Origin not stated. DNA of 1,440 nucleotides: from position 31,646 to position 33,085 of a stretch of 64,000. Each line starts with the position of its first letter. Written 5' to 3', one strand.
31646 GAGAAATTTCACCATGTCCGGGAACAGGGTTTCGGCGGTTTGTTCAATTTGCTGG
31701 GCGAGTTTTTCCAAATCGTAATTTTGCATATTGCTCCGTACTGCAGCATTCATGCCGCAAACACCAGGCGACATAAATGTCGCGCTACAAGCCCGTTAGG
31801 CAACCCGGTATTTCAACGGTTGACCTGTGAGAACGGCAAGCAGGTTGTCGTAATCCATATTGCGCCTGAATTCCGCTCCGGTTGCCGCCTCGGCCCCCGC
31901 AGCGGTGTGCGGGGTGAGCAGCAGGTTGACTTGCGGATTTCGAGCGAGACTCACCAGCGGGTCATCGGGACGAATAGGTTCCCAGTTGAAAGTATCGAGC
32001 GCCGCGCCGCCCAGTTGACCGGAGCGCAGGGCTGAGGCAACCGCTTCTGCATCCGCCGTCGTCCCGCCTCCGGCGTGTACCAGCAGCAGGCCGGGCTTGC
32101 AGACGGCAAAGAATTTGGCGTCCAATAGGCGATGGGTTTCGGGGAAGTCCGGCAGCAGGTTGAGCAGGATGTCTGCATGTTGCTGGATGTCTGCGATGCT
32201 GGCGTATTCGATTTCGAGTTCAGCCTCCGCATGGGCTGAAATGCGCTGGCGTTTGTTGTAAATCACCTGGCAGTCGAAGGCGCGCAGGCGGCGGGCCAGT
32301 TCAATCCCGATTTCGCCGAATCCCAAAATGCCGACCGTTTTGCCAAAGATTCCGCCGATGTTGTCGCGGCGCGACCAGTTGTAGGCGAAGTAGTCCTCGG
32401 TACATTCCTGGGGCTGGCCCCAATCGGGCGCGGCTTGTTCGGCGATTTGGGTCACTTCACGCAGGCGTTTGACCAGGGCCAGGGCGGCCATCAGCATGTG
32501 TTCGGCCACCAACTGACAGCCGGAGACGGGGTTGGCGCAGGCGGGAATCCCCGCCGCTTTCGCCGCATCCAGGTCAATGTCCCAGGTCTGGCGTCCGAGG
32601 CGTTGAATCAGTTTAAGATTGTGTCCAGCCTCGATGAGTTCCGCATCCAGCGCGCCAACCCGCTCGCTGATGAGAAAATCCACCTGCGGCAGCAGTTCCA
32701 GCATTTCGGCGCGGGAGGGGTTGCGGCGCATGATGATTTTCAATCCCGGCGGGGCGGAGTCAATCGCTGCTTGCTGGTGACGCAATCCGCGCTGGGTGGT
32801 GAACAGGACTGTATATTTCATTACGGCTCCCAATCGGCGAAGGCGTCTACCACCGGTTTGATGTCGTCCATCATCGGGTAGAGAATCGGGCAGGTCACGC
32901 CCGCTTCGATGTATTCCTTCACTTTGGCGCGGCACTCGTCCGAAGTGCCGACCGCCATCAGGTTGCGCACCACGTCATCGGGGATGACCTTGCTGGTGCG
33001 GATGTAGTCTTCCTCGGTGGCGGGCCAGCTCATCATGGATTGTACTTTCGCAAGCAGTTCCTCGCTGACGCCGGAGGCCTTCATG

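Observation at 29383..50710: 19-gene co-directional catabolic island built around YgeW/YgeY/SsnA/XdhD-like genes plus unexpected partners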

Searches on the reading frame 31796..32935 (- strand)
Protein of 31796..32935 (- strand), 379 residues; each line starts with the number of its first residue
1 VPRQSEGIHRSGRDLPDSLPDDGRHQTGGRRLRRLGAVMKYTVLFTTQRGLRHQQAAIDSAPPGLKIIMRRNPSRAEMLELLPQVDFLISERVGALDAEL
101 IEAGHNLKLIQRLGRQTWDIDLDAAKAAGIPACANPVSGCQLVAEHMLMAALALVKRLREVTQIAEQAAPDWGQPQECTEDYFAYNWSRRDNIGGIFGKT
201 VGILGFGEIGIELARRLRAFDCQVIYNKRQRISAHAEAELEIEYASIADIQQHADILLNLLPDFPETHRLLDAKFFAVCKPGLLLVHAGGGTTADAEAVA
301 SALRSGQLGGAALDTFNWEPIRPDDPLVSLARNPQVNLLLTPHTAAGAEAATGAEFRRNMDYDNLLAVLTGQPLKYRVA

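Call 4: search_protein_families(library=pfam, proteins=[window:31796-32935:-])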
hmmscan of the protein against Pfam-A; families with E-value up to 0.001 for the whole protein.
window:31796-32935:- (379 aa): 4 families
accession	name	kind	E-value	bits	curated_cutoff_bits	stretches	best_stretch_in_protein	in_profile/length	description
PF02826.25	2-Hacid_dh_C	-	1.5e-38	132.3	25.1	1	185-345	21-178/178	D-isomer specific 2-hydroxyacid dehydrogenase, NAD binding domain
PF00389.36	2-Hacid_dh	-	2.8e-11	43.7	24.6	1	64-347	19-103/134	D-isomer specific 2-hydroxyacid dehydrogenase, catalytic domain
PF07991.19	KARI_N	-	4.3e-06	26.8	20.6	1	198-265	4-72/165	Acetohydroxy acid isomeroreductase, NADPH-binding domain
PF03446.21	NAD_binding_2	-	1.7e-05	25.3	21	1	200-305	1-109/161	NAD binding domain of 6-phosphogluconate dehydrogenase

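Call 6: search_protein_families(library=ncbifam, proteins=[window:31796-32935:-], max_evalue=1e-8)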
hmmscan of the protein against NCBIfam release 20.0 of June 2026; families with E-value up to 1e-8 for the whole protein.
window:31796-32935:- (379 aa): 20 families
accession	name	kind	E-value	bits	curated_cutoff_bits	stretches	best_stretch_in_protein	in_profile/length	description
NF005069.0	PRK06487.1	equivalog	9.3e-37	126.8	448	1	73-351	37-295/320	2-hydroxyacid dehydrogenase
TIGR01327.1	PGDH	equivalog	1.5e-36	126.3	454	1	63-350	19-284/525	phosphoglycerate dehydrogenase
NF009714.1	PRK13243.1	equivalog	1.7e-34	119.6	455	1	71-371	32-315/332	glyoxylate reductase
NF005750.0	PRK07574.1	equivalog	6.8e-29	101.1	329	1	74-334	80-329/386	NAD-dependent formate dehydrogenase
NF005387.0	PRK06932.1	equivalog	1.1e-28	100.2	492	1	76-351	36-294/314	2-hydroxyacid dehydrogenase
NF011938.0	PRK15409.1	equivalog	2.8e-27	95.6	492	1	93-372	53-312/324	glyoxylate/hydroxypyruvate reductase GhrB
NF006263.0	PRK08410.1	equivalog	2.9e-27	95.9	389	1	75-351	33-291/311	D-2-hydroxyacid dehydrogenase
NF008759.0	PRK11790.1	equivalog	8.5e-27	93.9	404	1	77-349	47-299/410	phosphoglycerate dehydrogenase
NF000492.1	vanH_gen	exception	2.3e-18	66.3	540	1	120-319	80-255/312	D-lactate dehydrogenase VanH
NF001309.0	PRK00257.1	equivalog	1.4e-16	60.5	434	1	198-345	116-256/379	4-phosphoerythronate dehydrogenase PdxB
NF041369.1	Dhydh_Halo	equivalog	8.7e-16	58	400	1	190-348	124-276/305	D-2-hydroxyacid dehydrogenase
NF000128.1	vanH-Sc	exception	2.3e-15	56.6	650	1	199-318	162-274/337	D-lactate dehydrogenase VanH-Sc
NF000151.1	vanH-Ac1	exception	7e-15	55.2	750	1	199-318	178-290/351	D-lactate dehydrogenase VanH-Ac1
NF000112.1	vanH-Amyco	exception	7.9e-15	54.9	625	1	198-319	170-284/348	VanH-AOV family D-lactate dehydrogenase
NF000371.1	vanH_Agroup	exception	1.1e-14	54.3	700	1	198-351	146-300/322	VanH-A/VanH-Pt family D-lactate dehydrogenase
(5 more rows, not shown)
